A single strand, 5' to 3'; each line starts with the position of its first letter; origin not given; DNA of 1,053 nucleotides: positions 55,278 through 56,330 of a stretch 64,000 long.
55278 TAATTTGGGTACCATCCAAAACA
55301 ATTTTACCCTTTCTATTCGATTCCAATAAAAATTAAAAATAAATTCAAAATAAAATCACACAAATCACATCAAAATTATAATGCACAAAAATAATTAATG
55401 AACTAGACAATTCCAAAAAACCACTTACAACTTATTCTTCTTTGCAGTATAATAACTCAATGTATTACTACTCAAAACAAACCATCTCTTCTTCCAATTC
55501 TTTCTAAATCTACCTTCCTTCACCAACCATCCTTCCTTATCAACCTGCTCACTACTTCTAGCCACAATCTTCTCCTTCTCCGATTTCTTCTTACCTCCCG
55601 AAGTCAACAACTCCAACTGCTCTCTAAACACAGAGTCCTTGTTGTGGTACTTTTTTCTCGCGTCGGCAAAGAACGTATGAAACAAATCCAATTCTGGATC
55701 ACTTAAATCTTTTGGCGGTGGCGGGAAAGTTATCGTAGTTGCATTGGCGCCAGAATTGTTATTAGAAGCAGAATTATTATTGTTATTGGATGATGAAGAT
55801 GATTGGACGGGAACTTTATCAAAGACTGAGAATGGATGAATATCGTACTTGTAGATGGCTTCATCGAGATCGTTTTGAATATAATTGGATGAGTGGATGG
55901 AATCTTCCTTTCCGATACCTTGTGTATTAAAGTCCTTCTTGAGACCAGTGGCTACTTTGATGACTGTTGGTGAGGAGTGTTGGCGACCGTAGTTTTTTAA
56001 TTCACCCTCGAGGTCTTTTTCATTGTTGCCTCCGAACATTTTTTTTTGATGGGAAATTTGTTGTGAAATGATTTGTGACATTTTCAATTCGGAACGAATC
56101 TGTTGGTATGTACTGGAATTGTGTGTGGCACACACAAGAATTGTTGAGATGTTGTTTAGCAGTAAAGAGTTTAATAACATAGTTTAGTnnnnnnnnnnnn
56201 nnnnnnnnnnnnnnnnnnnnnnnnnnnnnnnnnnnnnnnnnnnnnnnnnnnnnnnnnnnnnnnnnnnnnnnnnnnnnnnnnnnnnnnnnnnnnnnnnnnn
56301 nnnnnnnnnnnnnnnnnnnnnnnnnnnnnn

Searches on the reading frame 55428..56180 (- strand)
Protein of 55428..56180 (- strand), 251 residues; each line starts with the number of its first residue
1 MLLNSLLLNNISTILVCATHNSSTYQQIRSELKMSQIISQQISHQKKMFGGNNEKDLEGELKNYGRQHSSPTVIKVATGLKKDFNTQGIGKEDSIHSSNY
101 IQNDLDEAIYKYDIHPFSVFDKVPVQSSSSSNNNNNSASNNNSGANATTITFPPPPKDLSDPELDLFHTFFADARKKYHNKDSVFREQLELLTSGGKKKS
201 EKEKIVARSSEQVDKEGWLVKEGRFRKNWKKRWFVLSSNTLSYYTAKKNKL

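Call 55: search_protein_families(library=pfam, proteins=[P0137, P0139, P0143, P0148, P0155, P0168, P0245, P0256, P0140, P0157], max_evalue=0.5)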
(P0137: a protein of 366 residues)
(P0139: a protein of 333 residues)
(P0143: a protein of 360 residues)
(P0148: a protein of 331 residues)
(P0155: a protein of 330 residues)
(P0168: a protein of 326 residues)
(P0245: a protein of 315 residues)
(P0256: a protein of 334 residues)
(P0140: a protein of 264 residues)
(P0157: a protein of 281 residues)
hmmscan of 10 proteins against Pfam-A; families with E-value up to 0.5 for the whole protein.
P0137 (366 aa): 8 families
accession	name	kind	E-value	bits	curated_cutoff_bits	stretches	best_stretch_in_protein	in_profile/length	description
PF00071.28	Ras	-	1.1e-31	110.1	21.6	1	161-329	1-159/162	Ras family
PF08477.19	Roc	-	7.1e-16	59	27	1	161-275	1-119/119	Ras of Complex, Roc, domain of DAPkinase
PF00009.33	GTP_EFTU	-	2.9e-08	34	26.5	1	199-328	61-184/188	Elongation factor Tu GTP binding domain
PF00025.27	Arf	-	9.1e-07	29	22.3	1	157-294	12-145/174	ADP-ribosylation factor family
PF01926.29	MMR_HSR1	-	6.5e-05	23.4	21.9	1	161-273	1-113/113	50S ribosome-binding GTPase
PF03193.22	RsgA_GTPase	-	0.0024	18.1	30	0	96-178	52-125/174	RsgA GTPase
PF12937.12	F-box-like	-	0.007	16.6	24.3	1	7-23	2-17/47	F-box-like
PF16897.10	MMR_HSR1_Xtn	-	0.045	14.2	35.2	1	265-288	56-79/106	C-terminal region of MMR_HSR1 domain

P0139 (333 aa): 11 families
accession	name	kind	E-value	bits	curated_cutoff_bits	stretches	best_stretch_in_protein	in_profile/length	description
PF00071.28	Ras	-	7.8e-30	104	21.6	1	127-293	1-159/162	Ras family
PF08477.19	Roc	-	2.3e-11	44.4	27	1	127-240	1-119/119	Ras of Complex, Roc, domain of DAPkinase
PF00009.33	GTP_EFTU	-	1.1e-09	38.6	26.5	1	169-291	65-183/188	Elongation factor Tu GTP binding domain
PF00025.27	Arf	-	3.6e-09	36.8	22.3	1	121-288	10-168/174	ADP-ribosylation factor family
PF03193.22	RsgA_GTPase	-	1e-05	25.9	30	1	195-289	24-103/174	RsgA GTPase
PF01926.29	MMR_HSR1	-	0.00033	21.2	21.9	1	127-238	1-113/113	50S ribosome-binding GTPase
PF00503.26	G-alpha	-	0.01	15.5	48.8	0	120-142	16-38/333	G-protein alpha subunit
PF03029.23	ATP_bind_1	-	0.018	15.3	27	1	204-260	130-184/240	Conserved hypothetical ATP binding protein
PF24786.1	RXYLT1_N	-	0.058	14.1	25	1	137-225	5-90/140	RXYLT1 N-terminal domain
PF10609.15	ParA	-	0.15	11.9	27.1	0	127-143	6-22/246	NUBPL iron-transfer P-loop NTPase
PF03308.22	MeaB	-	0.41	10.1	23.1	0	226-290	171-231/273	Methylmalonyl Co-A mutase-associated GTPase MeaB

P0143 (360 aa): 9 families
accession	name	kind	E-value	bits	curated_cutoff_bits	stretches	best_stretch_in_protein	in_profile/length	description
PF00071.28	Ras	-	4.7e-23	82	21.6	1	160-326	1-160/162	Ras family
PF08477.19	Roc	-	1.8e-08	35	27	1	160-276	1-119/119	Ras of Complex, Roc, domain of DAPkinase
PF00025.27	Arf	-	4.8e-08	33.1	22.3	1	154-316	10-164/174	ADP-ribosylation factor family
PF03193.22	RsgA_GTPase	-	7.7e-07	29.5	30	2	224-320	16-102/174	RsgA GTPase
PF00009.33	GTP_EFTU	-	6.7e-05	23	26.5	1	232-325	94-185/188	Elongation factor Tu GTP binding domain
PF00503.26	G-alpha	-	0.00033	20.3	48.8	1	147-216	10-78/333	G-protein alpha subunit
PF03029.23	ATP_bind_1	-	0.044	14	27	1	223-298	115-190/240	Conserved hypothetical ATP binding protein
PF01926.29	MMR_HSR1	-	0.14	12.7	21.9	1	160-274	1-113/113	50S ribosome-binding GTPase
PF00899.27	ThiF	-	0.18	11.4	28.1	1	146-171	4-33/238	ThiF family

P0148 (331 aa): 6 families
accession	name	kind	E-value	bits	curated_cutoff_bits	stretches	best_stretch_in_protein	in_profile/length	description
PF00071.28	Ras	-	8e-35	120.2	21.6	1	122-289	1-159/162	Ras family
PF08477.19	Roc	-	1.6e-16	61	27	1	122-236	1-119/119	Ras of Complex, Roc, domain of DAPkinase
PF00009.33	GTP_EFTU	-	3.7e-10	40.1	26.5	1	162-289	63-185/188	Elongation factor Tu GTP binding domain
PF00025.27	Arf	-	2.5e-06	27.5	22.3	1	118-243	12-133/174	ADP-ribosylation factor family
PF03193.22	RsgA_GTPase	-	0.0028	17.9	30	1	194-248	25-71/174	RsgA GTPase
PF12937.12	F-box-like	-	0.25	11.6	24.3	0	5-40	3-32/47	F-box-like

P0155 (330 aa): 13 families
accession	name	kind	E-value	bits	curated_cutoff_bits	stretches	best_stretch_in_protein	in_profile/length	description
PF00071.28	Ras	-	1.1e-36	126.4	21.6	1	127-296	1-159/162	Ras family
PF08477.19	Roc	-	1.5e-18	67.6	27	1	127-241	1-119/119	Ras of Complex, Roc, domain of DAPkinase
PF00009.33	GTP_EFTU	-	8.6e-14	52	26.5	1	167-297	63-186/188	Elongation factor Tu GTP binding domain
PF00025.27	Arf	-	4.5e-11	43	22.3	1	125-291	14-168/174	ADP-ribosylation factor family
PF01926.29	MMR_HSR1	-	1.2e-07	32.3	21.9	1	127-239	1-113/113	50S ribosome-binding GTPase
PF04670.18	Gtr1_RagA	-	1.7e-05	24.8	22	1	127-270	1-149/232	Gtr1/RagA G protein conserved region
PF03029.23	ATP_bind_1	-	3.4e-05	24.2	27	1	170-255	90-181/240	Conserved hypothetical ATP binding protein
PF03193.22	RsgA_GTPase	-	0.00011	22.5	30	0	217-256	40-79/174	RsgA GTPase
PF12937.12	F-box-like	-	0.00021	21.4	24.3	1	13-56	3-36/47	F-box-like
PF13479.12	AAA_24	-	0.0073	16.6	27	1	126-161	3-37/195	AAA domain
PF00646.38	F-box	-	0.045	14.2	20.5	1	13-30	3-20/43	F-box domain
PF13191.12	AAA_16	-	0.33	11.9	32.6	1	128-147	27-46/167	AAA ATPase domain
PF18284.7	DNA_meth_N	-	0.33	11.5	25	0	80-98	2-20/57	DNA methylase N-terminal domain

P0168 (326 aa): 10 families
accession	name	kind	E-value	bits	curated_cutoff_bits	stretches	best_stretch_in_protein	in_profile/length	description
PF00071.28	Ras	-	1.2e-30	106.7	21.6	1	111-286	2-161/162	Ras family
PF08477.19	Roc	-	1.1e-11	45.4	27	1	111-225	2-119/119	Ras of Complex, Roc, domain of DAPkinase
PF00009.33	GTP_EFTU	-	2.4e-11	44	26.5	1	156-281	68-182/188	Elongation factor Tu GTP binding domain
PF00025.27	Arf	-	5.5e-05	23.2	22.3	1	108-245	14-146/174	ADP-ribosylation factor family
PF12937.12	F-box-like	-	7.4e-05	22.9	24.3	1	5-47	2-44/47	F-box-like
PF01926.29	MMR_HSR1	-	0.0056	17.2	21.9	1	111-223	2-113/113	50S ribosome-binding GTPase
PF14307.12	Glyco_tran_WbsX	-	0.021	14.8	25.1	1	197-326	170-293/350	Glycosyltransferase WbsX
PF03029.23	ATP_bind_1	-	0.027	14.7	27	1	182-252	121-193/240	Conserved hypothetical ATP binding protein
PF14054.11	DUF4249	-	0.049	13.6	28.5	1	143-291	114-209/269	Domain of unknown function (DUF4249)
PF00646.38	F-box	-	0.11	12.9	20.5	0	6-36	3-31/43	F-box domain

P0245 (315 aa): 15 families
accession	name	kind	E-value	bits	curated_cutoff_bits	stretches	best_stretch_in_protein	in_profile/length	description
PF00071.28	Ras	-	8.4e-34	116.9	21.6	1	112-275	2-161/162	Ras family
PF08477.19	Roc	-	2.2e-17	63.8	27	1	112-225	2-119/119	Ras of Complex, Roc, domain of DAPkinase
PF00009.33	GTP_EFTU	-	2.1e-12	47.5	26.5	1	149-272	61-184/188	Elongation factor Tu GTP binding domain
PF00025.27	Arf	-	4.8e-10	39.6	22.3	1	101-272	6-172/174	ADP-ribosylation factor family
PF03193.22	RsgA_GTPase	-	2.9e-07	30.9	30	2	61-131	56-128/174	RsgA GTPase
PF01926.29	MMR_HSR1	-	7.3e-07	29.7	21.9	1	112-223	2-113/113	50S ribosome-binding GTPase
PF13191.12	AAA_16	-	5.6e-05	24.1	32.6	1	105-235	20-153/167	AAA ATPase domain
PF02421.24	FeoB_N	-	0.001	19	27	1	112-269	3-155/156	Ferrous iron transport protein B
PF16897.10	MMR_HSR1_Xtn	-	0.011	16.1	35.2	1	203-273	44-103/106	C-terminal region of MMR_HSR1 domain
PF12937.12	F-box-like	-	0.014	15.6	24.3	1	3-41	2-30/47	F-box-like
PF03308.22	MeaB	-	0.015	14.8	23.1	1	218-275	175-236/273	Methylmalonyl Co-A mutase-associated GTPase MeaB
PF19275.4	HflX_C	-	0.043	14.3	26.4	1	249-275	9-35/102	HflX C-terminal domain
PF23248.1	KH_PARP14_2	-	0.057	13.7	27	0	179-208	33-62/72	PARP14, second type I KH domain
PF00503.26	G-alpha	-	0.068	12.7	48.8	0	96-150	9-61/333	G-protein alpha subunit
PF10236.15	DAP3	-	0.11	12.2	23.1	1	99-129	13-43/311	Mitochondrial ribosomal death-associated protein 3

P0256 (334 aa): 19 families
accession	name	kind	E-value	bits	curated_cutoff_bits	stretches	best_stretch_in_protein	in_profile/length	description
PF00071.28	Ras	-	2.8e-28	99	21.6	1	131-295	2-159/162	Ras family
PF08477.19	Roc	-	3e-16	60.2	27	1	131-245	2-119/119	Ras of Complex, Roc, domain of DAPkinase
PF00009.33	GTP_EFTU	-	5.4e-12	46.1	26.5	1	175-294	67-184/188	Elongation factor Tu GTP binding domain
PF00025.27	Arf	-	5.3e-11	42.8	22.3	1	128-294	14-172/174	ADP-ribosylation factor family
PF04670.18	Gtr1_RagA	-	1e-05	25.5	22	1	131-268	2-145/232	Gtr1/RagA G protein conserved region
PF03193.22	RsgA_GTPase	-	0.0013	19.1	30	0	223-295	42-106/174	RsgA GTPase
PF12937.12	F-box-like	-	0.002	18.3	24.3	1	7-50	2-31/47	F-box-like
PF00004.35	AAA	-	0.0021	18.9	21.2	1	131-180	1-49/131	ATPase family associated with various cellular activities (AAA)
PF01637.24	ATPase_2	-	0.0031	17.8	33.2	1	131-180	23-77/225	ATPase domain predominantly from Archaea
PF13191.12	AAA_16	-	0.0035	18.3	32.6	1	129-150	25-46/167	AAA ATPase domain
PF16897.10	MMR_HSR1_Xtn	-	0.0052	17.2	35.2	1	235-289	56-97/106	C-terminal region of MMR_HSR1 domain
PF00158.32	Sigma54_activat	-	0.0096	16.1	20.2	1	114-150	8-44/168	Sigma-54 interaction domain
PF13479.12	AAA_24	-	0.015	15.6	27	1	130-154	4-26/195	AAA domain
PF00931.28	NB-ARC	-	0.03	14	23.5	1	130-151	20-41/248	NB-ARC domain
PF20720.3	nSTAND3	-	0.041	14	27.2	1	131-160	20-49/155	Novel STAND NTPase 3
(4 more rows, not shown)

P0140 (264 aa): 12 families
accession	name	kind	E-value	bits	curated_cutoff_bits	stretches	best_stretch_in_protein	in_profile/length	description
PF00071.28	Ras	-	2.2e-22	79.8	21.6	1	80-245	2-153/162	Ras family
PF08477.19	Roc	-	2.1e-10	41.3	27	1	79-199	1-119/119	Ras of Complex, Roc, domain of DAPkinase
PF00009.33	GTP_EFTU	-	4.6e-06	26.8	26.5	1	117-242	61-176/188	Elongation factor Tu GTP binding domain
PF01926.29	MMR_HSR1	-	4.5e-05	24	21.9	1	79-174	1-98/113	50S ribosome-binding GTPase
PF13521.12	AAA_28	-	0.00061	20.5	27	0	126-233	75-156/164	AAA domain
PF03193.22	RsgA_GTPase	-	0.0026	18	30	0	75-98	104-127/174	RsgA GTPase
PF16897.10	MMR_HSR1_Xtn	-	0.014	15.8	35.2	1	174-221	41-80/106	C-terminal region of MMR_HSR1 domain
PF13479.12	AAA_24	-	0.026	14.8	27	0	79-101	4-23/195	AAA domain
PF09547.16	SpoIVA_ATPase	-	0.058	13.2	26.6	1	77-122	17-58/237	Stage IV sporulation protein A, ATPase domain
PF13476.12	AAA_23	-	0.071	14.2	27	1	81-221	23-165/201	AAA domain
PF02492.25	cobW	-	0.083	12.9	20.7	0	80-98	3-21/180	CobW/HypB/UreG, nucleotide-binding domain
PF00350.29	Dynamin_N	-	0.19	12.1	27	0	80-101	1-22/168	Dynamin family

P0157 (281 aa): 5 families
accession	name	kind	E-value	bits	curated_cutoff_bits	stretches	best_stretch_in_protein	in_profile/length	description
PF00071.28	Ras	-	6.8e-23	81.5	21.6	1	75-240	2-158/162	Ras family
PF08477.19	Roc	-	6.2e-09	36.6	27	1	75-188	2-119/119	Ras of Complex, Roc, domain of DAPkinase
PF22362.1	Ago_MID_bact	-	0.00061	20.4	27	1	158-228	13-84/172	Argonaute, middle domain, bacteria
PF00009.33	GTP_EFTU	-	0.025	14.6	26.5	1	117-239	65-183/188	Elongation factor Tu GTP binding domain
PF01926.29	MMR_HSR1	-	0.039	14.5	21.9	1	74-174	1-102/113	50S ribosome-binding GTPase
